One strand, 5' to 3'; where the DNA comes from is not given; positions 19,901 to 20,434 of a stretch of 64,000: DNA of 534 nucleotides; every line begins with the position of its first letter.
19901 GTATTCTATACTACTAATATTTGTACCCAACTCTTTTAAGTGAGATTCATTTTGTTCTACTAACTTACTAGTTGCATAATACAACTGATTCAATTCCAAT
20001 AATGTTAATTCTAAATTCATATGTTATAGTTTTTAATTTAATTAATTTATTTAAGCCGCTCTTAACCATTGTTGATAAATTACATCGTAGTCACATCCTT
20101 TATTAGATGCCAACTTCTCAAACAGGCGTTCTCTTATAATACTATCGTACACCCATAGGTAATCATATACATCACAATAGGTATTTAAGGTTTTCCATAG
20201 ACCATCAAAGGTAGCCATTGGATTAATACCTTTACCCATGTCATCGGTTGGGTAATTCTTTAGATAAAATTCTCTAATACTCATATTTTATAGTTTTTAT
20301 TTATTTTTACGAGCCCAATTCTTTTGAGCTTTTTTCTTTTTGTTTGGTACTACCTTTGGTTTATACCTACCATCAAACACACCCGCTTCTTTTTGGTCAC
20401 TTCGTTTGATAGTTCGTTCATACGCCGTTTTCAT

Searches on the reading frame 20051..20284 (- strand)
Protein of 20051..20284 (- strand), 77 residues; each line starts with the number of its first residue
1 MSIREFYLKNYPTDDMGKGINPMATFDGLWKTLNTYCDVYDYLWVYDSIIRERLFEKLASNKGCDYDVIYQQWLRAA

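Call 76: search_protein_families(library=pfam, proteins=[window:20051-20284:-], max_evalue=0.01)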
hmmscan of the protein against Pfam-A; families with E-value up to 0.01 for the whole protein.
window:20051-20284:- (77 aa): 1 family
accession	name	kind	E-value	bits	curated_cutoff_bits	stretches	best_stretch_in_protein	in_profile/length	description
PF17006.10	DUF5087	-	0.0013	18.8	27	1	31-64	190-223/293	Domain of unknown function (DUF5087)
